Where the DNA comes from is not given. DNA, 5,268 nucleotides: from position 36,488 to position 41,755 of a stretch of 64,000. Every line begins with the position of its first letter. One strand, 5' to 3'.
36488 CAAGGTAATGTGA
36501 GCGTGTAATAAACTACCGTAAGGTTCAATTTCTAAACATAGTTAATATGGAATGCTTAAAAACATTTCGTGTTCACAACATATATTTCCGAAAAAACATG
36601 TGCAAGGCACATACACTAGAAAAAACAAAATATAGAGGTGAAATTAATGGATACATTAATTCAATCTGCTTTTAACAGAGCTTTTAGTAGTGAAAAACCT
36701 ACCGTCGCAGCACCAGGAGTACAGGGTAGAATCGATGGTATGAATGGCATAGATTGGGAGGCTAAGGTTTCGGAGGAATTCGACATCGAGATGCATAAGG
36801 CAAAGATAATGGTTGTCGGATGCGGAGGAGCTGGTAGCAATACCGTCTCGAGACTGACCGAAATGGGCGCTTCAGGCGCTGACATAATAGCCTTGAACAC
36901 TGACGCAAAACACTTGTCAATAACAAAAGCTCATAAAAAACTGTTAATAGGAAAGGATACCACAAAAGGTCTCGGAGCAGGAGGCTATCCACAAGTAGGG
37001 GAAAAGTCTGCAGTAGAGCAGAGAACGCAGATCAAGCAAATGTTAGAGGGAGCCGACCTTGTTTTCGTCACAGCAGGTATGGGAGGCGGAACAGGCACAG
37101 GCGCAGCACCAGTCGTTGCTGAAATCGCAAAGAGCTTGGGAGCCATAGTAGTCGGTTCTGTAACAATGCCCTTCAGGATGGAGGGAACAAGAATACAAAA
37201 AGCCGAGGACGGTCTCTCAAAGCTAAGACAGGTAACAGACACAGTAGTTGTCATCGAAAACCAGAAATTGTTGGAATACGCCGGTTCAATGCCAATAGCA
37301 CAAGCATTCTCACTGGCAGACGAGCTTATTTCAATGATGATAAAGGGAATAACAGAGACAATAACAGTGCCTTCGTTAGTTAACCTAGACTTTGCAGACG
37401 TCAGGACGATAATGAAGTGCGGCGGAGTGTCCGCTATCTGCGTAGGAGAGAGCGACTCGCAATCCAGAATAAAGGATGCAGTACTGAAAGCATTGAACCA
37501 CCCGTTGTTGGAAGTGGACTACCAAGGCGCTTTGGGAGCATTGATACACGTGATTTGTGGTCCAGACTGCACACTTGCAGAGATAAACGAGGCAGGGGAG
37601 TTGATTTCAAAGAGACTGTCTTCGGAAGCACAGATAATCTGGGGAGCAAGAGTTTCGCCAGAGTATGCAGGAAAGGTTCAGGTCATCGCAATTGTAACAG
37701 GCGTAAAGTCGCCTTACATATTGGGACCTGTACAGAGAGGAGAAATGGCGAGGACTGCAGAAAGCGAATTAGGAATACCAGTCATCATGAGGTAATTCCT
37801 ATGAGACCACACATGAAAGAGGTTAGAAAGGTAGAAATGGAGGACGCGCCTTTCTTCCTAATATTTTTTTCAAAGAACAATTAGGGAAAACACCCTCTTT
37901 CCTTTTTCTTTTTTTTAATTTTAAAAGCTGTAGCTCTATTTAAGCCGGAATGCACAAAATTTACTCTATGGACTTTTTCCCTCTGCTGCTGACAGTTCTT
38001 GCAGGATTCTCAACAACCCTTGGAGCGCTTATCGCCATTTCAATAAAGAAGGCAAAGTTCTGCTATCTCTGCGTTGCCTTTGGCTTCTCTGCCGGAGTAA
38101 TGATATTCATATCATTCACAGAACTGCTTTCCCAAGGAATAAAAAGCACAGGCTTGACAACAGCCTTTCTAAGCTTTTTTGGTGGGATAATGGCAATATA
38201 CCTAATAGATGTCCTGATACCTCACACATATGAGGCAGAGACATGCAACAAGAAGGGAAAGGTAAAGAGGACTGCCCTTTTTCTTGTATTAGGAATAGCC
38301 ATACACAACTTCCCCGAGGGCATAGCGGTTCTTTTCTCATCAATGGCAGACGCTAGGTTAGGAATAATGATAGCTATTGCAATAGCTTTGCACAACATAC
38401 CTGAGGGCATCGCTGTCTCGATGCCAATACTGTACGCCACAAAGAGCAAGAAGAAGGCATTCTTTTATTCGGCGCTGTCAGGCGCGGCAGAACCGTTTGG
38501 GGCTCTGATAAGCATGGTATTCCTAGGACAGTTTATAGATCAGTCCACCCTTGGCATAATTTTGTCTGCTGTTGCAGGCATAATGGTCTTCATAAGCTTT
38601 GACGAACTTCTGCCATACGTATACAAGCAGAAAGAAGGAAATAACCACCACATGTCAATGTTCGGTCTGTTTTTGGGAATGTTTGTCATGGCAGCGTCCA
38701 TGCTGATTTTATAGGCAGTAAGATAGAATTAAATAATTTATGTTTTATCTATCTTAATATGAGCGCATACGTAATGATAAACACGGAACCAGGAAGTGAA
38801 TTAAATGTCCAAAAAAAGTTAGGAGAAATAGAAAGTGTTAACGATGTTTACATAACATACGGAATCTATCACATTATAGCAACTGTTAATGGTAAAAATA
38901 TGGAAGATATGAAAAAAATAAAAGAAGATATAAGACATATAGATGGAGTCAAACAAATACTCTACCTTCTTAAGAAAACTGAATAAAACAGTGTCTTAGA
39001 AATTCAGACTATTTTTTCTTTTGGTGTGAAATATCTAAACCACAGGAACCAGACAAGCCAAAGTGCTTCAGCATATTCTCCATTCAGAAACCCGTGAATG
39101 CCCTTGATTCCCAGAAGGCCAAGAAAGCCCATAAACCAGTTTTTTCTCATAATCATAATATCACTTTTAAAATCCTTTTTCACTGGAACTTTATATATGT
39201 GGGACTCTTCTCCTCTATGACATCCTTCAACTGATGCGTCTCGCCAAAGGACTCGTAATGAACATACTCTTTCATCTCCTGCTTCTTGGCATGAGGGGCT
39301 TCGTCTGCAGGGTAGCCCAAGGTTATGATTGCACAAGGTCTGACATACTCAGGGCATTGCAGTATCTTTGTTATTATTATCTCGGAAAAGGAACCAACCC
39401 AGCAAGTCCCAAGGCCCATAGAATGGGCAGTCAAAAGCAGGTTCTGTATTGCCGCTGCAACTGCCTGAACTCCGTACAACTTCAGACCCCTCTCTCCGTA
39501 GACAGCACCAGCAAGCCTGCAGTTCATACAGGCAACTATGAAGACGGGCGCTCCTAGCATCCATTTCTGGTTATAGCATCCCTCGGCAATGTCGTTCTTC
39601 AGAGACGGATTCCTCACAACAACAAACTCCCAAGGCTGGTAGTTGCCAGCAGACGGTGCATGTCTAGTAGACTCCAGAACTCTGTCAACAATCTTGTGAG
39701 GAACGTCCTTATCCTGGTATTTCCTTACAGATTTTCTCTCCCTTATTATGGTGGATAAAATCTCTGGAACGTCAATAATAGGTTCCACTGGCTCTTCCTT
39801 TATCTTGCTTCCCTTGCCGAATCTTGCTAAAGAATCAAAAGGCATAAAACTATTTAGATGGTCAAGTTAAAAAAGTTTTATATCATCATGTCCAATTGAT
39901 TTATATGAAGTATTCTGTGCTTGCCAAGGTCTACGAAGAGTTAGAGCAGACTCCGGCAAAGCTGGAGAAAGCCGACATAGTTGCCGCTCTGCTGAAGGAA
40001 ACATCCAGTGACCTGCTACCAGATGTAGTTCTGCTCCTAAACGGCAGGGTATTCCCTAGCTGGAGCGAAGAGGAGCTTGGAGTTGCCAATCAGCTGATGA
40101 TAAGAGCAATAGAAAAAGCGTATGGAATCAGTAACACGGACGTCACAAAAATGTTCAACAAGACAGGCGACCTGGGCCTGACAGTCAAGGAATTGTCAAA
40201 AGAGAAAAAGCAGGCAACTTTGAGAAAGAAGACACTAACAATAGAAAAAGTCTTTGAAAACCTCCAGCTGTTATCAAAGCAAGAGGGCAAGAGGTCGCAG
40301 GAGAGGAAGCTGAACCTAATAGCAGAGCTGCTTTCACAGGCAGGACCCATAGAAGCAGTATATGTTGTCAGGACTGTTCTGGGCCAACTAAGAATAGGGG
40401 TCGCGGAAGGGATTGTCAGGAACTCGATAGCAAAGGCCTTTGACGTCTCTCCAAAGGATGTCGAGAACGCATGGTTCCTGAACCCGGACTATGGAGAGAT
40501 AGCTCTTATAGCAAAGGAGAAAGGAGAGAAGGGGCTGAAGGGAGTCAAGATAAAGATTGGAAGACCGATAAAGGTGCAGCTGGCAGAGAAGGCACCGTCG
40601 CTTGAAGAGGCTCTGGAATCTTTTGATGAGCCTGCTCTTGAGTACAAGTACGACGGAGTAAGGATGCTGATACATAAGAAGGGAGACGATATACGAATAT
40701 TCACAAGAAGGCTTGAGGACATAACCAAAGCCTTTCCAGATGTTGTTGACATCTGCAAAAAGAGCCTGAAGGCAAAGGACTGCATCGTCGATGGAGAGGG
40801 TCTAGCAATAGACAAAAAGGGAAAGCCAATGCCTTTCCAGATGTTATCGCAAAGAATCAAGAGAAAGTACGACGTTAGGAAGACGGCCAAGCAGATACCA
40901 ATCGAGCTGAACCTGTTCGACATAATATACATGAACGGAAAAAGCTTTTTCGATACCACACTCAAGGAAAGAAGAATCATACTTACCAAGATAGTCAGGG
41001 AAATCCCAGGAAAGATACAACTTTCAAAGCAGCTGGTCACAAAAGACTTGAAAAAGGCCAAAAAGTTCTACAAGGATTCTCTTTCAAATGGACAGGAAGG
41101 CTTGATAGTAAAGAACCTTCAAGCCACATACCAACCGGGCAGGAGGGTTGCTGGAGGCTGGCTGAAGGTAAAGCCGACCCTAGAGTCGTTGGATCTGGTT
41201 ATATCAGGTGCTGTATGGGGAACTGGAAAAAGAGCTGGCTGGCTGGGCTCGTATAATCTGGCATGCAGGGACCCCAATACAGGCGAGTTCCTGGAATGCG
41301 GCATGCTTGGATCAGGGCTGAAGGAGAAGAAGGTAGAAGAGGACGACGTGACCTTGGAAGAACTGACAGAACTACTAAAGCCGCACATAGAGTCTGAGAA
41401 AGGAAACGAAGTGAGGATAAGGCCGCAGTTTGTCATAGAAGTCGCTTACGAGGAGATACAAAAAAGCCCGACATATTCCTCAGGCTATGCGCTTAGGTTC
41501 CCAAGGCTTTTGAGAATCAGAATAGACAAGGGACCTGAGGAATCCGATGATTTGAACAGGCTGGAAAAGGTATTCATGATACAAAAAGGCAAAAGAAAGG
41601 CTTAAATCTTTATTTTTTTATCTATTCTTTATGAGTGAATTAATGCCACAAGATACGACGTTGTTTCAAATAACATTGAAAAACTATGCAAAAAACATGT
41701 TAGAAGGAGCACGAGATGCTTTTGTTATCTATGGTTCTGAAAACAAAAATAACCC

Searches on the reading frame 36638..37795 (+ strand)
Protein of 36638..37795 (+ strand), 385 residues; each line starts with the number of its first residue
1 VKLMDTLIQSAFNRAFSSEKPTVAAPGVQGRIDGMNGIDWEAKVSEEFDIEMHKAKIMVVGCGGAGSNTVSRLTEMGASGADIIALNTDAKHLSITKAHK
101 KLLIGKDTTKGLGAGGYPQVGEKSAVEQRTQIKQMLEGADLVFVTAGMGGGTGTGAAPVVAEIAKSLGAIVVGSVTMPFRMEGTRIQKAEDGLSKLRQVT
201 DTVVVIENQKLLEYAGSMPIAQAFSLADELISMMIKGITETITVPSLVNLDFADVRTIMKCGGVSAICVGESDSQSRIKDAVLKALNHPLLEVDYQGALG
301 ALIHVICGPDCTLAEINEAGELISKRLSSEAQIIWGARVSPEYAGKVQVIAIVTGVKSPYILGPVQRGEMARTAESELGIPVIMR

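Call 13: search_protein_families(library=pfam, max_evalue=0.001, proteins=[window:36638-37795:+])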
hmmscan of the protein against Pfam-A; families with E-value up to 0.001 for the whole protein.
window:36638-37795:+ (385 aa): 2 families
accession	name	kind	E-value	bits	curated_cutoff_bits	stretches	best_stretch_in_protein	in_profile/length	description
PF00091.31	Tubulin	-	1.3e-45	156.4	33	1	56-214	1-188/190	Tubulin/FtsZ family, GTPase domain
PF12327.13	FtsZ_C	-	4.1e-27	94.8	27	1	263-357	1-95/95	FtsZ family, C-terminal domain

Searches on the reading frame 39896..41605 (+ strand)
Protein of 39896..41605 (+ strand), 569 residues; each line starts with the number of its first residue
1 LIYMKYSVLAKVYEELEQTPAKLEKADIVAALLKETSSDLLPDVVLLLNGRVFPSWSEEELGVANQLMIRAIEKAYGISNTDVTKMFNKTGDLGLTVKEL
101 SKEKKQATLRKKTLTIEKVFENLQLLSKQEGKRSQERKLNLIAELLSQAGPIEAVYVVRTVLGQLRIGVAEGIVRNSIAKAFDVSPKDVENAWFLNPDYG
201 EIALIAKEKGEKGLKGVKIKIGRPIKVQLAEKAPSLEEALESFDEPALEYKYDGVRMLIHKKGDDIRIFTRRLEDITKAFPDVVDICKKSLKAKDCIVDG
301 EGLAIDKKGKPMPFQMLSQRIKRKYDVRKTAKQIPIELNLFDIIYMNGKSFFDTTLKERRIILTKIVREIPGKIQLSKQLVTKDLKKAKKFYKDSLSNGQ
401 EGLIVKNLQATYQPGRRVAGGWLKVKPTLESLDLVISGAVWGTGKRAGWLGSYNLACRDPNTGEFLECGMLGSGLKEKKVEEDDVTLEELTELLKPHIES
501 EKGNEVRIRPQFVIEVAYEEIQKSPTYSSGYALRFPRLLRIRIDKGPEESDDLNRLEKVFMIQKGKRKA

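Call 13: search_protein_families(library=pfam, max_evalue=0.001, proteins=[window:39896-41605:+])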
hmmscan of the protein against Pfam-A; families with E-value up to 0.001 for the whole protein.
window:39896-41605:+ (569 aa): 3 families
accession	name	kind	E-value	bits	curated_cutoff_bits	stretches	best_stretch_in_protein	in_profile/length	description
PF01068.26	DNA_ligase_A_M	-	1.6e-59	201.5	26.2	1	228-426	2-204/204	ATP dependent DNA ligase domain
PF04675.19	DNA_ligase_A_N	-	4.1e-42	144.8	24.6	1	6-179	2-174/174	DNA ligase N terminus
PF04679.21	DNA_ligase_A_C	-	6e-15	55.9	27.5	1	446-545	1-94/94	ATP dependent DNA ligase C terminal region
